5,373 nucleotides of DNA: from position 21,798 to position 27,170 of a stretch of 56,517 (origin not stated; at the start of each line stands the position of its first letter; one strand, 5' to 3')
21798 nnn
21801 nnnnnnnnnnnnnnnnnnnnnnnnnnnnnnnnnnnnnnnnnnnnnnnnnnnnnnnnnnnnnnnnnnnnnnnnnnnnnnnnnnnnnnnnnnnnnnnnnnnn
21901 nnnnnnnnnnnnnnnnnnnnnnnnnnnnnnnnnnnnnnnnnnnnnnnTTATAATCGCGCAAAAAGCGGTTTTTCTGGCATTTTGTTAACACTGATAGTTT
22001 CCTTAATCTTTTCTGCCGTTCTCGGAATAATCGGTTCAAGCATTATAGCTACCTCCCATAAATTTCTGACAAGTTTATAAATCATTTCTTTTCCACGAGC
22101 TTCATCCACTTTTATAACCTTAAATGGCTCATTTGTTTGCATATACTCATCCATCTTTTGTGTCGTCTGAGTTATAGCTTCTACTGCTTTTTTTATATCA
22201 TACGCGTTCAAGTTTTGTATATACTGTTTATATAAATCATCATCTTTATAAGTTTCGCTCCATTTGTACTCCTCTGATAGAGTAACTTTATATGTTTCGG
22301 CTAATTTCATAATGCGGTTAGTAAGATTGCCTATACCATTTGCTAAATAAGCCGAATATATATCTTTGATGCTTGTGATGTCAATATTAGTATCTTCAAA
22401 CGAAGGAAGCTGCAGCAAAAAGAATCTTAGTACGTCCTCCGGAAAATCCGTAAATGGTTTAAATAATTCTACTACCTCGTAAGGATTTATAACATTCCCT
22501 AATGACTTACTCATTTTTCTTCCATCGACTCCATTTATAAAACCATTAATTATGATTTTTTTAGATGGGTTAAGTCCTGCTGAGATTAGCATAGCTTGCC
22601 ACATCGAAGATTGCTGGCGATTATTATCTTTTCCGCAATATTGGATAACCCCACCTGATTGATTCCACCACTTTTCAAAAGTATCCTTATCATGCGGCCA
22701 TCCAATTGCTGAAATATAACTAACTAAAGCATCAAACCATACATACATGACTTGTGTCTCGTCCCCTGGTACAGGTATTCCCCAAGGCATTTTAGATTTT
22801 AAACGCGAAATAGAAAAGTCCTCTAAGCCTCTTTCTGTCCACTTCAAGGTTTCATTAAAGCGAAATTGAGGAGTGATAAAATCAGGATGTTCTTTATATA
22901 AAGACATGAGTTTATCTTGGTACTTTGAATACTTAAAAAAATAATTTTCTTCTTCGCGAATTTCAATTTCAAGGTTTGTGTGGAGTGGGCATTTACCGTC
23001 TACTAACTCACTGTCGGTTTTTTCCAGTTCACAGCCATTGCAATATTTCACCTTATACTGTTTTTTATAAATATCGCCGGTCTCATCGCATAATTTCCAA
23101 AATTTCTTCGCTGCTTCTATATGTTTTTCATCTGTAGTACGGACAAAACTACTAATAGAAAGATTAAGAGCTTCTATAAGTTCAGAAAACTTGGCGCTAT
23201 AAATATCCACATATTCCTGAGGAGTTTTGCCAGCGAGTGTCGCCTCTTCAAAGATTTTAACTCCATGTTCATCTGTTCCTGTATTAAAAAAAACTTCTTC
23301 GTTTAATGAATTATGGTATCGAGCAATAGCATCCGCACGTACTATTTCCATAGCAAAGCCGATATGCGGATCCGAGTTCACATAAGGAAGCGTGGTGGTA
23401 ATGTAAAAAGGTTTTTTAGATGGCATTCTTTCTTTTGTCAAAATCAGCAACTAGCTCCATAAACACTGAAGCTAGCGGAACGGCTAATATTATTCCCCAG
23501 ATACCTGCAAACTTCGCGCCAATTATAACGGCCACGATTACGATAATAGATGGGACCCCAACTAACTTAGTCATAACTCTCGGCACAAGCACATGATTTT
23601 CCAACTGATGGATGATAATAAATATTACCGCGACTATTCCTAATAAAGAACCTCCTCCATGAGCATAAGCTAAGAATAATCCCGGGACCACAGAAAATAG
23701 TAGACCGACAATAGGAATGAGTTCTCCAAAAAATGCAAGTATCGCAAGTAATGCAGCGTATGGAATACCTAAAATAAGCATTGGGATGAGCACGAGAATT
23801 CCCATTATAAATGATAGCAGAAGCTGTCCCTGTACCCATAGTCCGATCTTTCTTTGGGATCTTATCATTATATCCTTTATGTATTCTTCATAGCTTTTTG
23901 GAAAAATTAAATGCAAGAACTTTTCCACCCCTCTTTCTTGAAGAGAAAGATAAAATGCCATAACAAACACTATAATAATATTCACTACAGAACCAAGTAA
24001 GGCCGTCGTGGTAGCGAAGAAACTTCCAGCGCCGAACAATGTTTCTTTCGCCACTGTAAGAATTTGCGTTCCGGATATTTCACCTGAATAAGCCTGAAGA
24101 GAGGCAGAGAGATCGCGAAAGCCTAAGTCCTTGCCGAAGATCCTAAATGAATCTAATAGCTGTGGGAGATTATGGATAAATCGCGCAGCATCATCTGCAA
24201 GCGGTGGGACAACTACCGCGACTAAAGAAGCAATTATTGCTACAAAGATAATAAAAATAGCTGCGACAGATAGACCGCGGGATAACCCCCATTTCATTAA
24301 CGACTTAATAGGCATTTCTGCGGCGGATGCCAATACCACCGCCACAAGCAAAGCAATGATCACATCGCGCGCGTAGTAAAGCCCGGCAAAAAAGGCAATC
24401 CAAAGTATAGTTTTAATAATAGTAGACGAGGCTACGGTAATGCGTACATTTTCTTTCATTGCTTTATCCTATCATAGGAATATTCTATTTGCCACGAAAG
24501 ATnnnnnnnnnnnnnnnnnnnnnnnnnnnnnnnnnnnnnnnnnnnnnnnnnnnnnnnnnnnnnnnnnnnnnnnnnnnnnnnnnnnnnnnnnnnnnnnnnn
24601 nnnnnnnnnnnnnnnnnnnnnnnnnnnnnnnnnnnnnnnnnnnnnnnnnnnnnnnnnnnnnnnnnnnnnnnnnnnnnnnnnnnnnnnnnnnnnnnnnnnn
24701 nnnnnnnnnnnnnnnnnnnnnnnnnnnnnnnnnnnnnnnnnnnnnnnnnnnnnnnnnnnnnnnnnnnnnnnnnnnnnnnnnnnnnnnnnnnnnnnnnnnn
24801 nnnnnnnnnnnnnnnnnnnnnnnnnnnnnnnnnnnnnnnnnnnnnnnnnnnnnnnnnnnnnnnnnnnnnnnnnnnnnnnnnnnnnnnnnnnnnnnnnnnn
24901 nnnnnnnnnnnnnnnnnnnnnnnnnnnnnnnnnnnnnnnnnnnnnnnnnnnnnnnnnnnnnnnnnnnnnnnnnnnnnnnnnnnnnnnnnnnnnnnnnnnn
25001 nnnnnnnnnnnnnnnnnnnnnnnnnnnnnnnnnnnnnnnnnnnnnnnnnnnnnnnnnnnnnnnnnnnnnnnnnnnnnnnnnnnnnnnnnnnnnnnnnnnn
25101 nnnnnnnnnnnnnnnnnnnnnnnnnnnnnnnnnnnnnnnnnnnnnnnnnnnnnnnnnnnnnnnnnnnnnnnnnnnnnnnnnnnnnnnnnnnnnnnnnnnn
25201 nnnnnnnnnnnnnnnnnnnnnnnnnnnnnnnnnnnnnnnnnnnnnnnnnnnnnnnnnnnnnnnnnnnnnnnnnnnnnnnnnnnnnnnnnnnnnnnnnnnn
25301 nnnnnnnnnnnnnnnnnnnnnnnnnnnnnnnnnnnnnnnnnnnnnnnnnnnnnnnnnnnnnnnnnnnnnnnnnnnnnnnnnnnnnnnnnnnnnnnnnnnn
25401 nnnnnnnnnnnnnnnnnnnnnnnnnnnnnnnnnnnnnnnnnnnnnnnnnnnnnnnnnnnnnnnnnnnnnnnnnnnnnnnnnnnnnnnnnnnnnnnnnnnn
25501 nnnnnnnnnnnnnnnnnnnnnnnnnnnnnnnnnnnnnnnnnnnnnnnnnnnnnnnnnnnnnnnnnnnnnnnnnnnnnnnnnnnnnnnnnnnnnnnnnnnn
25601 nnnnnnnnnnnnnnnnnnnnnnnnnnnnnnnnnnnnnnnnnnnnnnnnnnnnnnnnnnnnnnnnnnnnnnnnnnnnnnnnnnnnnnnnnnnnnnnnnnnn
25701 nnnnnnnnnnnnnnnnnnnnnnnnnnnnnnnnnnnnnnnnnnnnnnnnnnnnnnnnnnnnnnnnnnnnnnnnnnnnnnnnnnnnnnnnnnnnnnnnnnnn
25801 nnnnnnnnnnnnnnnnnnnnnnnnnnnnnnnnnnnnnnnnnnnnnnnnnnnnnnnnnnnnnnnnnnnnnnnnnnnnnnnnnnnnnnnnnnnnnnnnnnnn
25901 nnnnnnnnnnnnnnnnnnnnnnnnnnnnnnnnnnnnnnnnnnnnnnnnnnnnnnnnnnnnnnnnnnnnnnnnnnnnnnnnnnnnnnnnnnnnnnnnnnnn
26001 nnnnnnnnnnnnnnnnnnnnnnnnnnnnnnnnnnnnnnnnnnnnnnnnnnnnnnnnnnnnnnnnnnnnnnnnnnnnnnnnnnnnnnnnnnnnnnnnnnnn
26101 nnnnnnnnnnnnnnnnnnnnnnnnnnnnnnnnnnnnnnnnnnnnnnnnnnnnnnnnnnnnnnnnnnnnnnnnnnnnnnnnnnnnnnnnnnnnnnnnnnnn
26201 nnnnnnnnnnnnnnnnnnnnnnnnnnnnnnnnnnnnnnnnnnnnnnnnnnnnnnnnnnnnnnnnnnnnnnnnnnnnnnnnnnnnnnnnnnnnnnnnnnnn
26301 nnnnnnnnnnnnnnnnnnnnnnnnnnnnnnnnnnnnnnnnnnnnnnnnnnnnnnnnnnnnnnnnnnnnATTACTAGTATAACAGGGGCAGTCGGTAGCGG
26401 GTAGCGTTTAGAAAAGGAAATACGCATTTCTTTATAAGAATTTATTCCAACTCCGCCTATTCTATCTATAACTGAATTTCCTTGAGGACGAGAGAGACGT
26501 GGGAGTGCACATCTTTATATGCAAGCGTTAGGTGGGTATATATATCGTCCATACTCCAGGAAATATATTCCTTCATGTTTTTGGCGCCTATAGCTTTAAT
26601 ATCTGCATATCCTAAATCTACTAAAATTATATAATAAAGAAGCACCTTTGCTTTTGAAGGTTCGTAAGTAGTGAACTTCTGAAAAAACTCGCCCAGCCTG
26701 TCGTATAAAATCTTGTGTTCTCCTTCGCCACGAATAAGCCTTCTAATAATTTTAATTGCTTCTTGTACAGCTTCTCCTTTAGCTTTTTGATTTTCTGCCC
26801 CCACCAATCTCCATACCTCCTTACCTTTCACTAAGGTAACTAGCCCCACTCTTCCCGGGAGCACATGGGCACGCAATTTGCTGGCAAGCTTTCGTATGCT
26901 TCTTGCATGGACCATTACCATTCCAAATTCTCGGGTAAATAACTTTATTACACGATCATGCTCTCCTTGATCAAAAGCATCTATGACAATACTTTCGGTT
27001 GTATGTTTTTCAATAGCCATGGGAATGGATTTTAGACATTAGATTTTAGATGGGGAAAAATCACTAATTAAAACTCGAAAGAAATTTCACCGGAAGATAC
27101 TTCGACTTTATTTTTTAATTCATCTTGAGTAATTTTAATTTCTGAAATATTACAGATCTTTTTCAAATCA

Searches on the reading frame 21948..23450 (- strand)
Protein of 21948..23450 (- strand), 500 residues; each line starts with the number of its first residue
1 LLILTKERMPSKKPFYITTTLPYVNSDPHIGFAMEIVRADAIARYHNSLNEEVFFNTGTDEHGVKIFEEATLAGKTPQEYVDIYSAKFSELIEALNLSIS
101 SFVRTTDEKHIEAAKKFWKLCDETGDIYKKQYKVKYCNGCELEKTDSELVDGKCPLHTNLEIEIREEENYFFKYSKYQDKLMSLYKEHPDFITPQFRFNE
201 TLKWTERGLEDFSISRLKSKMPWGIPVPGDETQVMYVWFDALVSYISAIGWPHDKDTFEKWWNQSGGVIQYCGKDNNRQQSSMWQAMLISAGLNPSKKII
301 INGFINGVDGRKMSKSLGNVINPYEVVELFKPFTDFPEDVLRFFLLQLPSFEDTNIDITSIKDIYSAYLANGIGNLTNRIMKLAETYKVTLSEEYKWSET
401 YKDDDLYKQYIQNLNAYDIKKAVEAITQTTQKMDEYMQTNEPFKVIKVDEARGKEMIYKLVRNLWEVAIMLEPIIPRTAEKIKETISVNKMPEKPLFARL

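Call 43: search_protein_families(library=pfam, proteins=[window:21948-23450:-], max_evalue=0.0001)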
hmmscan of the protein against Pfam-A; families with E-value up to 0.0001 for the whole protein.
window:21948-23450:- (500 aa): 6 families
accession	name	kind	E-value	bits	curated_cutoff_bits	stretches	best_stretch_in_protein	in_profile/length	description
PF09334.17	tRNA-synt_1g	-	1.3e-86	291.2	20.1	2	163-381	177-391/391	tRNA synthetases class I (M)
PF00133.28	tRNA-synt_1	-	6.7e-29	101.3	22.7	2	232-357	296-414/414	tRNA synthetases class I (I, L, M and V)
PF01406.26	tRNA-synt_1e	-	1.4e-09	38.2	27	0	23-129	18-123/301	tRNA synthetases class I (C) catalytic domain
PF19303.5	Anticodon_3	-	2.9e-07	30.9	23.5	1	407-489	22-104/152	Anticodon binding domain of methionyl tRNA ligase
PF01921.24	tRNA-synt_1f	-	1.1e-06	28.3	27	0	262-369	230-333/360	tRNA synthetases class I (K)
PF08264.19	Anticodon_1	-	5.9e-05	23.4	25.1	0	405-494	10-107/148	Anticodon-binding domain of tRNA ligase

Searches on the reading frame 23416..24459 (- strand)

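Call 43: search_protein_families(library=pfam, proteins=[window:23416-24459:-], max_evalue=0.0001)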
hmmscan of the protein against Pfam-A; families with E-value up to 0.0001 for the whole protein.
window:23416-24459:- (347 aa): 1 family
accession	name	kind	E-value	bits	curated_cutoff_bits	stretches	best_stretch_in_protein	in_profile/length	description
PF01594.21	AI-2E_transport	-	3.1e-54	184.8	34.3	1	18-338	5-324/327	AI-2E family transporter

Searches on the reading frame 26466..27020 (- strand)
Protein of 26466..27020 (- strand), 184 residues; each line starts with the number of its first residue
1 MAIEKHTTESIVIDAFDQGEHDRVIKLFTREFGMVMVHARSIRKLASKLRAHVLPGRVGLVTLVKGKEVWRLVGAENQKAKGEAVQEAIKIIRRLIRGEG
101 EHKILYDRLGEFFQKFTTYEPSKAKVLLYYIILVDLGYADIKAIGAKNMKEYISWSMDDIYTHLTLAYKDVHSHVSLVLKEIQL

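Call 43: search_protein_families(library=pfam, proteins=[window:26466-27020:-], max_evalue=0.0001)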
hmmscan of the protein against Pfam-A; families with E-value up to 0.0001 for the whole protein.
window:26466-27020:- (184 aa): 1 family
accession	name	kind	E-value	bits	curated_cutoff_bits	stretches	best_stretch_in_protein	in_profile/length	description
PF11967.14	RecO_N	-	4e-13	49.6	27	1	5-73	3-72/80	Recombination protein O N terminal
